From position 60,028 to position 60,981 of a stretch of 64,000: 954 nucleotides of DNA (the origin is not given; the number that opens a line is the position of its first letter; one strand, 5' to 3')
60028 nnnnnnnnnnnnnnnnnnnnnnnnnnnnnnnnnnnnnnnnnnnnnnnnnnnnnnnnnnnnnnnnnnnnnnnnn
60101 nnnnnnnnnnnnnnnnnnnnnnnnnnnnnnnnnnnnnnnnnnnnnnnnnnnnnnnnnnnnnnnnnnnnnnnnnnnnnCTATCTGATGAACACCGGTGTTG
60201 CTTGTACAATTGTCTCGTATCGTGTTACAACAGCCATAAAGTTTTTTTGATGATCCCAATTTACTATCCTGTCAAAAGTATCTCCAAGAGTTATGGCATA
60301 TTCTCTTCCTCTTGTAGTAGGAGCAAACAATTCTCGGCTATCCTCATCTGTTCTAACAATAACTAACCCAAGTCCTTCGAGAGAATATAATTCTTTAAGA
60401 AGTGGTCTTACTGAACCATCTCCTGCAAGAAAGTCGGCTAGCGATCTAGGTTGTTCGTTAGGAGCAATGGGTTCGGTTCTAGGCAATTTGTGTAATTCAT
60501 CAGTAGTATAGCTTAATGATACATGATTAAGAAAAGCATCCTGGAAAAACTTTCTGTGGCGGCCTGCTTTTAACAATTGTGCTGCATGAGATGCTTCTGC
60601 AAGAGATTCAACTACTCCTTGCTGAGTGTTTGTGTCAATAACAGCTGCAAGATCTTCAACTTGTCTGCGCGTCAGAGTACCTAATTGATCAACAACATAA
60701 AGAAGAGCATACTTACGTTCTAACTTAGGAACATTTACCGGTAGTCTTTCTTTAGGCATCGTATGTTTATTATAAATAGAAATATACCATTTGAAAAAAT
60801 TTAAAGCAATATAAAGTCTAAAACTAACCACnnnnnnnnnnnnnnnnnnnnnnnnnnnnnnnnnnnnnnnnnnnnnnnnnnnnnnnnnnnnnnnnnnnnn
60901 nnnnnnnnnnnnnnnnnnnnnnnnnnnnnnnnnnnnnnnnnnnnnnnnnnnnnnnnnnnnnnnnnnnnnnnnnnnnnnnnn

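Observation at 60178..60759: Compositionally foreign gene embedded in the glycan cluster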

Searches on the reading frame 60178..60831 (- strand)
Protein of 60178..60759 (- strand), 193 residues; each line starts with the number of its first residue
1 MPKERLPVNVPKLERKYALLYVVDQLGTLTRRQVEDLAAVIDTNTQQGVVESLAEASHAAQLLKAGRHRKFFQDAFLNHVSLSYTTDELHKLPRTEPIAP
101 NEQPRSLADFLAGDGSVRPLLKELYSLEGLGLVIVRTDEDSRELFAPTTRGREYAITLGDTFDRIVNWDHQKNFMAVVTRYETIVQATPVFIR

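Call 6: search_protein_families(library=pfam, proteins=[window:60178-60759:-], max_evalue=0.1)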
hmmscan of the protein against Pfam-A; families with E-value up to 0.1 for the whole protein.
window:60178-60759:- (193 aa): 0 families

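Call 7: search_protein_families(library=ncbifam, proteins=[window:60178-60759:-, window:60178-60831:-], max_evalue=10)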
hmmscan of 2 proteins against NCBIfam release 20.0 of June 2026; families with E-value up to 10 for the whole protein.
window:60178-60759:- (193 aa): 0 families

window:60178-60831:- (217 aa): 0 families

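Call 8: search_protein_families(library=phrogs, proteins=[window:60178-60759:-], max_evalue=10)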
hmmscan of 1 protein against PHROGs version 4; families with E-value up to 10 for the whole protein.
window:60178-60759:- (193 aa): 0 families
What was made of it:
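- On Transposon / IS / MITE-type mobile insertion: The only ORF has no recombinase or transposase signature (calls 6-8).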

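Call 9: find_homologous_proteins(query=window:60178-60759:-, max_evalue=0.01)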
Query window:60178-60759:- (193 aa): 2 proteins with E <= 0.01 among 418 candidates.
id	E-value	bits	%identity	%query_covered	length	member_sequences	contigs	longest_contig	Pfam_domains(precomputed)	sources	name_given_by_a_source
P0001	1.3e-121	421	100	100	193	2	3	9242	-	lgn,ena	-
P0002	8.1e-59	216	60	93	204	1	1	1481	-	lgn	-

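Call 12: find_encoding_contigs(protein=P0002, flank=10000)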
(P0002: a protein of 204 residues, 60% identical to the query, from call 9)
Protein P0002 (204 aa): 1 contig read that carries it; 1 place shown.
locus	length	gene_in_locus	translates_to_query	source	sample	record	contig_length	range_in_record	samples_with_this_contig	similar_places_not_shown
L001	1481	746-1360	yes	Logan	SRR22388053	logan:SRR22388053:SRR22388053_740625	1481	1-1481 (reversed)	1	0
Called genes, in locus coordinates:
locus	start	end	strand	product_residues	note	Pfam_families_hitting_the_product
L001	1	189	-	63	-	?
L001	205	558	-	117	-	PF06071:YchF-GTPase_C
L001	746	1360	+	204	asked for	-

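Call 13: find_encoding_contigs(protein=P0001, flank=10000)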
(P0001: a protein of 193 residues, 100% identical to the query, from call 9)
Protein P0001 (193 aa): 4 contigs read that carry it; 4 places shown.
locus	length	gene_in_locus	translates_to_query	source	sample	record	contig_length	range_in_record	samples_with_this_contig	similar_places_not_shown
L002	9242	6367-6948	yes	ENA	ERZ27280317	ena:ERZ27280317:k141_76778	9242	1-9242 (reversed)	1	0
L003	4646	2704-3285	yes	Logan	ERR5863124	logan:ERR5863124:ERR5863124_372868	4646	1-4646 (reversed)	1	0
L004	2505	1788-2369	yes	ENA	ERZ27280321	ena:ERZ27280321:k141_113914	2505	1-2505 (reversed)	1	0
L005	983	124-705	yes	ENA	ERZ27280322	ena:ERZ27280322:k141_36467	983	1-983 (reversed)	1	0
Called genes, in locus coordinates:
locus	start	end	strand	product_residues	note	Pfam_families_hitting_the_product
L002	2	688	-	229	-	?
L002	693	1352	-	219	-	PF11967:RecO_N, PF02565:RecO_C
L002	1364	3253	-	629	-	PF13196:DUF4012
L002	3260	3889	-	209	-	PF02397:Bac_transf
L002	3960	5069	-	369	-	PF13439:Glyco_transf_4, PF00534:Glycos_transf_1, PF13692:Glyco_trans_1_4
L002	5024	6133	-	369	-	PF13439:Glyco_transf_4, PF20706:GT4-conflict, PF00534:Glycos_transf_1, PF13692:Glyco_trans_1_4, PF13524:Glyco_trans_1_2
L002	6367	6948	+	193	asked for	-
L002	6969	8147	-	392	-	PF13439:Glyco_transf_4, PF00534:Glycos_transf_1, PF13692:Glyco_trans_1_4, PF13524:Glyco_trans_1_2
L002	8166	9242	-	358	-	?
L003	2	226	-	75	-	?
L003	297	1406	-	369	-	PF13439:Glyco_transf_4, PF00534:Glycos_transf_1, PF13692:Glyco_trans_1_4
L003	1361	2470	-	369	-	PF13439:Glyco_transf_4, PF20706:GT4-conflict, PF00534:Glycos_transf_1, PF13692:Glyco_trans_1_4, PF13524:Glyco_trans_1_2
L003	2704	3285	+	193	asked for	-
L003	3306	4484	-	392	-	PF13439:Glyco_transf_4, PF00534:Glycos_transf_1, PF13692:Glyco_trans_1_4, PF13524:Glyco_trans_1_2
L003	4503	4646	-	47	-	?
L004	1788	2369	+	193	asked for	-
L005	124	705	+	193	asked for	-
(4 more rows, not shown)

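Call 19: search_protein_representatives(protein=window:60178-60759:-)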
Query: 193 residues. Proteins with E-value up to 0.001 (for the whole library): 47; up to 1e-10: 25; up to 1e-30: 1. The best 47 are listed.
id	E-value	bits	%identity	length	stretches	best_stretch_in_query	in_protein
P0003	5.0e-70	251.1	65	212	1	3-188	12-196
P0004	3.1e-25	105.1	40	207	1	8-181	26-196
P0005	9.1e-25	103.6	43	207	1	9-180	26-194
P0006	8.9e-24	100.4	45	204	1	8-169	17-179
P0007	3.6e-23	98.4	39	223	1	8-183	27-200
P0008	2.3e-20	89.2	42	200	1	10-181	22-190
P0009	1.3e-19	86.8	47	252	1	7-181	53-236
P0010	1.4e-19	86.7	37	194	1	8-155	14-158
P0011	4.7e-19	85.0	44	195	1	9-134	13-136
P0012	9.7e-19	84.0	34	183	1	8-183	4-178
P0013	2.7e-18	82.5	42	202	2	7-141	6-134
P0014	1.1e-17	80.5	33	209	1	5-175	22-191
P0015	8.7e-17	77.6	33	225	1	13-184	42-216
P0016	1.4e-16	76.9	42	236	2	63-159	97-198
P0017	1.5e-15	73.6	39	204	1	9-184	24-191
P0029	5.6e-10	55.4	32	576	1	6-185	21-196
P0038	1.4e-07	47.6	40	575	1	8-125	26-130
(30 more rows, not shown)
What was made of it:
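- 60178..60759 (-): 193-aa ORF, member of an uncharacterised family of about 47 clusters, with a winged-helix-like substructure. 47 representative clusters at E < 1e-3 (call 19).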

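Call 22: search_protein_families(library=pfam, alignment_id=A1, max_evalue=1)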
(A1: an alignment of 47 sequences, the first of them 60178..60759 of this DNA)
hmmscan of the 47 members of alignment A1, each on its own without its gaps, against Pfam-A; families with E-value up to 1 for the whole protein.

A. member 1, window:60178-60759:- (193 aa): 0 families

B. families by the number of members that match (of 47 scanned): 12 families
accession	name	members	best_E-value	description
PF10025.14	DUF2267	2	0.061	Uncharacterized conserved protein (DUF2267)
PF14799.11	FAM195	1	0.052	FAM195 family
PF02334.22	RTP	1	0.053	Replication terminator protein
PF07692.16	Fea1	1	0.091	Low iron-inducible periplasmic protein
PF23719.1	VapB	1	0.13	Antitoxin VapB-like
PF18825.6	LPD13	1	0.13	Large polyvalent protein-associated domain 13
PF10623.15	PilI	1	0.19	Plasmid conjugative transfer protein PilI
PF22630.2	NMB1110_3rd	1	0.21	Tail protein NMB1110-like, third domain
PF07381.18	EarA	1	0.24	EarA-like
PF23382.1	DUF7097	1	0.29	Family of unknown function (DUF7097)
PF25062.1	ARM_TT21_N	1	0.29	Tetratricopeptide repeat protein 21 N-terminal ARM repeat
PF04458.17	DUF505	1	0.32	Protein of unknown function (DUF505)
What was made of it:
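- On MarR / PadR winged-helix regulators: None of the 47 family members hits a MarR/PadR model at E <= 1 (call 22).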

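Call 23: search_solved_structures(query=A1, max_evalue=10)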
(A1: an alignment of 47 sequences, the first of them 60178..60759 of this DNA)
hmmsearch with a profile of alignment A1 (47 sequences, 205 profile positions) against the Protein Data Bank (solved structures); distinct sequences matched with E-value up to 10: 7.
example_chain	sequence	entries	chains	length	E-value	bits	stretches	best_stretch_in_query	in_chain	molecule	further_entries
2ypf_A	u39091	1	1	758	0.0005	22.6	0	28-78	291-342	AVRBS3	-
4ot3_A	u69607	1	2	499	0.36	13.3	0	34-80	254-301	Hax3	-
6jw5_A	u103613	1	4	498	0.51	12.8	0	34-81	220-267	TAL effector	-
9olq_A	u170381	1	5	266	0.65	12.4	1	46-75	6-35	Designed allosteric facilitated dissociation switch AS1 H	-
1znc_A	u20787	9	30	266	0.99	11.8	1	43-77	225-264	CARBONIC ANHYDRASE IV | Carbonic anhydrase 4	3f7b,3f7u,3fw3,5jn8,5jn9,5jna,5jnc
5ipz_A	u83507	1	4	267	1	11.8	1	43-77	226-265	Carbonic anhydrase 4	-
6jw0_A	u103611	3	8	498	1.1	11.7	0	33-80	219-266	TAL effector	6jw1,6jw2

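Call 27: find_related_loci(query=A2, collection=genome_contigs, flank=6000)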
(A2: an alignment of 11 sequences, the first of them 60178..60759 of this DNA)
Query A2 (193 aa) in genome_contigs; peptide patterns used: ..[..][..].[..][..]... (x = any residue, [..] = any of these).
7 stretches matched a pattern; 1 encode a relative of the query (tblastn E <= 1e-3); 1 distinct loci.
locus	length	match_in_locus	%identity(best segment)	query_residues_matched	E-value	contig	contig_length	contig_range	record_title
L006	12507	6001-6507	39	10-181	8e-27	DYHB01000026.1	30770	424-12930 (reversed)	MAG TPA_asm: Thiobacillus sp. isolate BE2012_2_63_11 Afr_mines_BE2012_743_length_30770_cov_3_978414, whole genome shotgu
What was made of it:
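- Tried and rejected: GTDB genomes gave a single hit (call 27).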

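Call 28: predict_structure(alignment_id=A1)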
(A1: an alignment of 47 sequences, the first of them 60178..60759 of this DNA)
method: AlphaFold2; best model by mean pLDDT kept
length: 193 residues; sequences in the alignment: 47
mean_pLDDT: 94.7   pTM: 0.89
mean pLDDT of the five models: 94.7, 94.7, 94.6, 94.4, 94.2
residues with pLDDT >= 90: 176; 70-90: 12; 50-70: 3; < 50: 2
segments of 3 or more residues with pLDDT < 50: none
pLDDT, mean of each block of 10 residues (from residue 1): 76 98 98 98 98 98 93 97 98 94 94 97 98 97 97 98 94 96 92 59
secondary structure, 60 per line:
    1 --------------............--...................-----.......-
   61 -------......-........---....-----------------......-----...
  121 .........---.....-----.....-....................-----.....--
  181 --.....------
elements in order: H15-26 H31-47 H53-59 H68-73 H75-79 E80-82 H86-89 H107-112 H118-129 E133-137 E143-147 H149-168 E174-178 E183-187
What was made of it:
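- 60178..60759 (-): AF2 pLDDT 94.7, pTM 0.89 (call 28).
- Closest known: MarR/PadR-type winged-helix transcription regulators. Same: From the secondary structure in call 28 it probably comprises helices 107-112 and 118-129, the beta-hairpin 133-147 and the long helix 149-168.
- Confident model: call 28.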

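Call 33: fold_search(model_id=the predicted structure, library=pdb)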
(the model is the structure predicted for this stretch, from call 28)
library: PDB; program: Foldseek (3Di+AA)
matches with E <= 10: 1002; with E <= 0.001: 0
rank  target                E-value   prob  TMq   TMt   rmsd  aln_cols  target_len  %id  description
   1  3eco_A                3.8e-02  1.00  0.26  0.37   2.4        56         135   21  Crystal structure of MepR, a transcription regulator of the Staphylococcus aureus multidrug efflux pump MepA (released 2009-02-10)
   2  3gfj                  5.1e-02  0.75  0.25  0.34  13.3       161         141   14  Crystal structure of the ST1710 mutant (R89A) protein (released 2009-08-25)
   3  3gfl                  5.4e-02  0.75  0.25  0.34  13.3       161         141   14  Crystal structure of the ST1710 mutant (R90A) protein (released 2009-08-25)
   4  3cjn                  5.7e-02  0.82  0.25  0.32  12.5       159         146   11  Crystal structure of transcriptional regulator, MarR family, from Silicibacter pomeroyi (released 2008-03-25)
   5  8ylg_B                7.2e-02  0.99  0.24  0.29   2.6        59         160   20  Crystal structure of Burkholderia thailandensis MftR in complex with operator DNA (released 2024-11-13)
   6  5aip_A                7.2e-02  0.99  0.24  0.32   2.2        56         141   27  Crystal structure of NadR in complex with 4-hydroxyphenylacetate (released 2016-03-02)
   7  8ylg_A                9.0e-02  0.97  0.24  0.28   2.7        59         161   24  Crystal structure of Burkholderia thailandensis MftR in complex with operator DNA (released 2024-11-13)
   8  8yli_B                9.6e-02  0.99  0.25  0.30   1.7        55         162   18  Crystal structure of Pectobacterium atrosepticum PecS in complex with operator DNA (released 2024-11-13)
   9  3gfi_A                9.6e-02  0.38  0.23  0.30  13.4       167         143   15  Crystal structure of ST1710 complexed with its promoter DNA (released 2009-08-25)
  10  4hw0_A                1.0e-01  0.77  0.24  0.43  12.0       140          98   11  Crystal structure of Sso10a-2, a DNA-binding protein from Sulfolobus solfataricus (released 2013-10-30)
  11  3gfm                  1.1e-01  0.60  0.25  0.34  13.3       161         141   15  Crystal structure of the ST1710 mutant (K91A) protein (released 2009-08-25)
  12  4hw0_B                1.1e-01  0.98  0.24  0.46   2.7        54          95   20  Crystal structure of Sso10a-2, a DNA-binding protein from Sulfolobus solfataricus (released 2013-10-30)
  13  4mnu_A                1.1e-01  0.89  0.25  0.30   6.9        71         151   22  Crystal Structure of Uncharacterized SlyA-like Transcription Regulator from Listeria monocytogenes (released 2013-09-25)
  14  3bpx_A                1.2e-01  0.82  0.23  0.29   6.3        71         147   21  Crystal Structure of MarR (released 2008-05-20)
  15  4hw0_C                1.2e-01  0.77  0.24  0.44  11.9       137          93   10  Crystal structure of Sso10a-2, a DNA-binding protein from Sulfolobus solfataricus (released 2013-10-30)
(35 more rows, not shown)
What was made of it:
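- On MarR / PadR winged-helix regulators: But the best E-value is 0.038 and TM normalised to the query is about 0.25 (call 33).
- Closest known: MarR/PadR-type winged-helix transcription regulators. Same: A substructure of about 55 residues superposes at 1.6-2.7 A (call 33).
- A winged-helix substructure (call 33). Almost all structural neighbours are DNA-binding wHTH proteins (call 33).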

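Call 34: search_protein_families(library=pfam, proteins=[L006:744-2519:+, L006:2519-3298:+, L006:3298-5121:+, L006:5135-5869:+, L006:5938-6540:+, L006:6746-7084:-, L006:7363-8166:-, L006:8243-9757:-, L006:9757-10515:-, L006:10766-11233:-], max_evalue=0.001)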
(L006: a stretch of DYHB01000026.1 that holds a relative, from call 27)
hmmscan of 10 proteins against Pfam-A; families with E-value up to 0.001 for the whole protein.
L006:744-2519:+ (591 aa): 0 families

L006:2519-3298:+ (259 aa): 0 families

L006:3298-5121:+ (607 aa): 0 families

L006:5135-5869:+ (244 aa): 2 families
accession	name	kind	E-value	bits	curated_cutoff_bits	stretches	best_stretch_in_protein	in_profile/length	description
PF16317.11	Glyco_hydro_99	-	1e-13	51.6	33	1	20-120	58-164/341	Glycosyl hydrolase family 99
PF14307.12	Glyco_tran_WbsX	-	0.00042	20.3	25.1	0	207-228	318-339/350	Glycosyltransferase WbsX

L006:5938-6540:+ (200 aa): 0 families

L006:6746-7084:- (112 aa): 1 family
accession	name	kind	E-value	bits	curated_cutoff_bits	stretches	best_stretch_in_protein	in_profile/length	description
PF10651.15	BppU_N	-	2.5e-06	27.7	23.1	1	17-110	34-119/142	BppU N-terminal domain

L006:7363-8166:- (267 aa): 0 families

L006:8243-9757:- (504 aa): 0 families

L006:9757-10515:- (252 aa): 0 families

L006:10766-11233:- (155 aa): 0 families

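Call 35: find_related_loci(query=A2, collection=viral_contigs, flank=8000)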
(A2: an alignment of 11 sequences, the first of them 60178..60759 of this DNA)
Query A2 (193 aa) in viral_contigs; peptide patterns used: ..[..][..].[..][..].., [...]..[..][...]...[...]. (x = any residue, [..] = any of these).
27 stretches matched a pattern, but none encodes a relative of the query by tblastn (E <= 1e-3).

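Call 36: search_protein_families(library=phrogs, proteins=[L006:744-2519:+, L006:2519-3298:+, L006:3298-5121:+, L006:5135-5869:+, L006:5938-6540:+, L006:6746-7084:-, L006:7363-8166:-, L006:8243-9757:-, L006:9757-10515:-, L006:10766-11233:-], max_evalue=0.001)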
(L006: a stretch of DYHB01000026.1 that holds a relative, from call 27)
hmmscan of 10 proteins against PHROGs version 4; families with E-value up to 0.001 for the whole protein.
L006:744-2519:+ (591 aa): 0 families

L006:2519-3298:+ (259 aa): 0 families

L006:3298-5121:+ (607 aa): 0 families

L006:5135-5869:+ (244 aa): 0 families

L006:5938-6540:+ (200 aa): 0 families

L006:6746-7084:- (112 aa): 1 family
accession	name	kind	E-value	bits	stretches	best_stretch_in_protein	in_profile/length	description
phrog_3639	-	tail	1.2e-06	28.9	1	21-111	40-125/474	minor tail protein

L006:7363-8166:- (267 aa): 0 families

L006:8243-9757:- (504 aa): 3 families
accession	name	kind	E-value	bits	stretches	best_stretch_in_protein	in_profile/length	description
phrog_2448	-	unknown function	5.4e-09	36.7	1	235-439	132-332/335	-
phrog_1101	-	tail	1.4e-08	34.1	1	153-228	550-628/1405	tail protein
phrog_7578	-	unknown function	8.4e-07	29.3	1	149-229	14-98/300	-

L006:9757-10515:- (252 aa): 0 families

L006:10766-11233:- (155 aa): 0 families

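Call 38: find_related_loci(query=A2, collection=metagenome_contigs, flank=8000)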
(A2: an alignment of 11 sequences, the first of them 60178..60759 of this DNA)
Query A2 (193 aa) in metagenome_contigs; peptide patterns used: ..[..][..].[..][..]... (x = any residue, [..] = any of these).
6 stretches matched a pattern, but none encodes a relative of the query by tblastn (E <= 1e-3).
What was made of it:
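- Tried and rejected: Viral contigs and JGI metagenomes gave none (calls 35, 38).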

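Call 39: find_homologous_proteins(query=A1, max_evalue=0.001)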
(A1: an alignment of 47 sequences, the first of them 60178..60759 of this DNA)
Query A1 (47 sequences) (193 aa, profile of the alignment): 5 proteins with E <= 0.001 among 8000 candidates.
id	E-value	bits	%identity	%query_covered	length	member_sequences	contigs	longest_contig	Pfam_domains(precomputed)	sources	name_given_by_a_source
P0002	6.5e-63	230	60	93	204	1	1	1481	-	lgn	-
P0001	4.0e-61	224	100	100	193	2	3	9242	-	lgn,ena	-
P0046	1.5e-48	183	28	70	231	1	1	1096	-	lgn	-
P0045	9.9e-43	164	25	84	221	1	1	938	-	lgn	-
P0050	8.5e-40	154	32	83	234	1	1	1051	-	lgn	-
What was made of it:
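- Tried and rejected: The alignment-based word search added only short contigs (call 39).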

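Call 40: search_protein_families(library=pfam, proteins=[P0029, P0038, P0009, P0016], max_evalue=0.01)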
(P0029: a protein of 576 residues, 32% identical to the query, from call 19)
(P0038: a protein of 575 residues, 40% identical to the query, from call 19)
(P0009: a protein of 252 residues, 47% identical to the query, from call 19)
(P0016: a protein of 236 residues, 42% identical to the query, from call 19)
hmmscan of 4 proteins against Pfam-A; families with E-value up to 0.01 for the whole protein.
P0029 (576 aa): 0 families

P0038 (575 aa): 0 families

P0009 (252 aa): 0 families

P0016 (236 aa): 0 families

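Call 41: find_encoding_contigs(protein=P0003, flank=10000)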
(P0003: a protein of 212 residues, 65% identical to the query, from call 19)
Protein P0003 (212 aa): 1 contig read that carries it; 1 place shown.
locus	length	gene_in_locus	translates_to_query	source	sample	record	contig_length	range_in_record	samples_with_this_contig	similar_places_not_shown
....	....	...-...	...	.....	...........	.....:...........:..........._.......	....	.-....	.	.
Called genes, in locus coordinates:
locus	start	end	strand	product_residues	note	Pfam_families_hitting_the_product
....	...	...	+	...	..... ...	-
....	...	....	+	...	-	?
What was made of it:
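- The gene's closest homologues lie at unrelated loci (calls 12, 41).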

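Call 54: fold_search(model_id=the predicted structure, library=viral)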
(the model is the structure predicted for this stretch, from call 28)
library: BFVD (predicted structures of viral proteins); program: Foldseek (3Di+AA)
matches with E <= 10: 829; with E <= 0.001: 0
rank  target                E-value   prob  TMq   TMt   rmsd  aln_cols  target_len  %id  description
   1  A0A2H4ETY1            5.0e-02  0.44  0.22  0.32  17.8       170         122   17  (no name in the UniProt tables at hand)
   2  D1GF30                9.4e-02  0.98  0.27  0.55   5.9        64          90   22  Uncharacterized protein [Sulfolobus spindle-shaped virus 6]
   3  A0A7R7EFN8            2.1e-01  0.51  0.22  0.16  11.6       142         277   10  (no name in the UniProt tables at hand)
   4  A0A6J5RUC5            2.8e-01  0.97  0.17  0.43   1.0        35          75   14  Uncharacterized protein [uncultured Caudovirales phage]
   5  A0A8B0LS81            3.0e-01  0.69  0.18  0.27  10.0        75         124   13  Uncharacterized protein [uncultured archaeal virus]
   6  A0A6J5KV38            3.0e-01  0.38  0.25  0.40  10.4       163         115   12  MarR Transcriptional regulators [uncultured Caudovirales phage]
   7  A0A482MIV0            3.0e-01  0.33  0.26  0.39   9.7       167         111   10  PadR family transcriptional regulator [Nodularia phage vB_NspS-kac68v162]
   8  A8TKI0                3.0e-01  0.28  0.25  0.29  12.4       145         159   12  Uncharacterized protein [Sulfolobus spindle-shaped virus 4]
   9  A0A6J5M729            3.2e-01  0.72  0.24  0.37   4.0        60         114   15  Uncharacterized protein [uncultured Caudovirales phage]
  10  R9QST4                3.2e-01  0.35  0.17  0.25  13.9       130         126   15  Uncharacterized protein [Haloarcula sinaiiensis tailed virus 1]
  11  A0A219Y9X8            3.4e-01  0.97  0.23  0.50   1.2        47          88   19  (no name in the UniProt tables at hand)
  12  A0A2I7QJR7            3.4e-01  0.90  0.19  0.40   1.8        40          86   15  (no name in the UniProt tables at hand)
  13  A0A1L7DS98            3.4e-01  0.15  0.21  0.06  15.9       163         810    7  DNA-directed RNA polymerase [Ralstonia phage phiAp1]
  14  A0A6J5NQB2            3.4e-01  0.11  0.16  0.19  13.3       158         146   13  HTH marR-type domain-containing protein [uncultured Caudovirales phage]
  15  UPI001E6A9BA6         3.6e-01  0.35  0.23  0.40  12.9       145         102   15  (no name look-up for this kind of identifier)
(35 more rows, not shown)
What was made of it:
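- More than 40 of the top 50 PDB Foldseek hits are MarR, PadR or other small wHTH proteins, aligned over 52-59 columns at 1.6-2.7 A with probability up to 1.0 (call 33); the same picture in BFVD (call 54).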

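Call 55: find_encoding_contigs(protein=P0004, flank=8000, max_places=2)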
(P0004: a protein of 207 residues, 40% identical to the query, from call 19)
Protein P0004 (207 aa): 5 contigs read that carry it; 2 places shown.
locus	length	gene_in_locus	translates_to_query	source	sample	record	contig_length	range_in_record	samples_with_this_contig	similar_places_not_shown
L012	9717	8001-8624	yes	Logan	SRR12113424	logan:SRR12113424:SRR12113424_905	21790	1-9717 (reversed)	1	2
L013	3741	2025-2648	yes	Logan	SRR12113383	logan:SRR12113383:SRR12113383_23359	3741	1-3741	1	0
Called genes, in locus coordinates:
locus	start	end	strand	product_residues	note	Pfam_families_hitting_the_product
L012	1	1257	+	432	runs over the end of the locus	PF04956:TrbC (weak), PF18895:T4SS_pilin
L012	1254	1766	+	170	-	-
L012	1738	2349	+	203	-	PF26593:TraC-like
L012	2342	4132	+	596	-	PF01935:DUF87, PF12846:AAA_10, PF19044:P-loop_TraG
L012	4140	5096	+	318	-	-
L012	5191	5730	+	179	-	PF01551:Peptidase_M23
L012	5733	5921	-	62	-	-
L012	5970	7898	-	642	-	PF00580:UvrD-helicase, PF13245:AAA_19, PF13604:AAA_30 (faint), PF01443:Viral_helicase1 (faint), PF13361:UvrD_C, PF13538:UvrD_C_2 (faint)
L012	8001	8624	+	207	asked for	-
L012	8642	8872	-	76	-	-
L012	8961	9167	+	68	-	PF13560:HTH_31, PF12844:HTH_19, PF01381:HTH_3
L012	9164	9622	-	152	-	PF13091:PLDc_2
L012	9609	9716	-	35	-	?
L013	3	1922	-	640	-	?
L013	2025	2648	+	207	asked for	-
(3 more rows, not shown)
